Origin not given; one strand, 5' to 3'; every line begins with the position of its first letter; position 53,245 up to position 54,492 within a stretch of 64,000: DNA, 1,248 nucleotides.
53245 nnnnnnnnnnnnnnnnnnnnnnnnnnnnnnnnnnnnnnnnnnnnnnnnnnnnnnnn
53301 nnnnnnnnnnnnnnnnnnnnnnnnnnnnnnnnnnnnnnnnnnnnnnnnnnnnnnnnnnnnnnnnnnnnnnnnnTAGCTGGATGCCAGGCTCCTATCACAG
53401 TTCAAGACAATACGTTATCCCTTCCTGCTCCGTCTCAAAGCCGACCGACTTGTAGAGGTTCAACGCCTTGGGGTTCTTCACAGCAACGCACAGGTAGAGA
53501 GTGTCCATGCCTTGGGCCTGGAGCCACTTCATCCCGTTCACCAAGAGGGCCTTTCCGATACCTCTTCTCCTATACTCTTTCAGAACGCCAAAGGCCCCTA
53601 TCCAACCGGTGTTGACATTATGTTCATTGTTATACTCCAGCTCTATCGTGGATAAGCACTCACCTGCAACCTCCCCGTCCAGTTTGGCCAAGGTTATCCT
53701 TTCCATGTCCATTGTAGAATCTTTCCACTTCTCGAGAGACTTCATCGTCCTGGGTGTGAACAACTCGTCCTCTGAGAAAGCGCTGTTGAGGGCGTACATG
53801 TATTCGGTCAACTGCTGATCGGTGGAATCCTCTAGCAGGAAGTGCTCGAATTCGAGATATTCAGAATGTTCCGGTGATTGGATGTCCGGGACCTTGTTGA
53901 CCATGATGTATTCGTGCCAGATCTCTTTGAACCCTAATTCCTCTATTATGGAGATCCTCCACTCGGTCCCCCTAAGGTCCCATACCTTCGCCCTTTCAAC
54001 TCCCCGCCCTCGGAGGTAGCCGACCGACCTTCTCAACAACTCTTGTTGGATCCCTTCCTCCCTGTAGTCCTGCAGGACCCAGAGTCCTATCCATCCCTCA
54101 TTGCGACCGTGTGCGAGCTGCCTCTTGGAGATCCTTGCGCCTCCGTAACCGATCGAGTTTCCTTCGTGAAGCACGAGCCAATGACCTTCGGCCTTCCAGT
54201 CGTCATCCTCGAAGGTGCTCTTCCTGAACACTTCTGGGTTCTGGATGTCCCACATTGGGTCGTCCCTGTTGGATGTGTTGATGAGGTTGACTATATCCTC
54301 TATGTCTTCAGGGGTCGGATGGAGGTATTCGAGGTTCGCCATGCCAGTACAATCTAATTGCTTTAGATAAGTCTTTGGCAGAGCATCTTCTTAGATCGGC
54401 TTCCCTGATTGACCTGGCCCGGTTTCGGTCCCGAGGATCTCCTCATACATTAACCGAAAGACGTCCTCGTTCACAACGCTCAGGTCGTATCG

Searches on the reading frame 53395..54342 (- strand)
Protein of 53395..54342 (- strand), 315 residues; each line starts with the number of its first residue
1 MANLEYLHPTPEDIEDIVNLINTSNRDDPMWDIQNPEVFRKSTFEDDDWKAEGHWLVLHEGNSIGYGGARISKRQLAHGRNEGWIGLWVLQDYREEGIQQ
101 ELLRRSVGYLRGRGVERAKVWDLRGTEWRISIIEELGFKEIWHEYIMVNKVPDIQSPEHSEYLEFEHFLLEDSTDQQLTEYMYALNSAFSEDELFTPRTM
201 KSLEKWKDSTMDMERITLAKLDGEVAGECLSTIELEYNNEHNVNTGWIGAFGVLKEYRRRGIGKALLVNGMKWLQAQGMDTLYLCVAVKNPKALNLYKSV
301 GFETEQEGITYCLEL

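Call 3: search_protein_families(library=pfam, proteins=[window:53395-54342:-], max_evalue=0.01)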
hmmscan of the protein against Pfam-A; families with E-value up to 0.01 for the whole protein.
window:53395-54342:- (315 aa): 10 families
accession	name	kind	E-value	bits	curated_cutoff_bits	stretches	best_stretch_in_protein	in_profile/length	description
PF00583.31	Acetyltransf_1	-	4.1e-27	95.2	20.7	2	193-302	14-116/116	Acetyltransferase (GNAT) family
PF13508.13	Acetyltransf_7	-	3e-16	60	27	2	215-303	4-83/84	Acetyltransferase (GNAT) domain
PF13527.13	Acetyltransf_9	-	4.4e-09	36.9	25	1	174-303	6-125/127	Acetyltransferase (GNAT) domain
PF08445.16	FR47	-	5.2e-08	33.2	22.1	1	245-305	21-80/86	FR47-like protein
PF13673.13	Acetyltransf_10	-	1.2e-07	32.2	23.6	1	227-304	40-109/128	Acetyltransferase (GNAT) domain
PF13420.13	Acetyltransf_4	-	1.9e-07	31.7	24.3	1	226-306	57-138/155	Acetyltransferase (GNAT) domain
PF13302.13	Acetyltransf_3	-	2.2e-06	28.9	25.4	0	8-110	6-108/138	Acetyltransferase (GNAT) domain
PF24553.2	Rv0428c_C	-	0.0012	18.9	27.2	0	245-304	157-217/224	Probable histone acetyltransferase Rv0428c C-terminal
PF14542.12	Acetyltransf_CG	-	0.0013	19.2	30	0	235-289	15-68/80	GCN5-related N-acetyl-transferase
PF17013.11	Acetyltransf_15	-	0.0077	16.1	35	0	251-303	78-137/210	Putative acetyl-transferase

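Call 34: search_protein_families(library=padloc, proteins=[window:53395-54342:-], max_evalue=0.01)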
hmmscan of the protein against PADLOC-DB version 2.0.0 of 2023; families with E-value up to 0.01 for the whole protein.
window:53395-54342:- (315 aa): 0 families
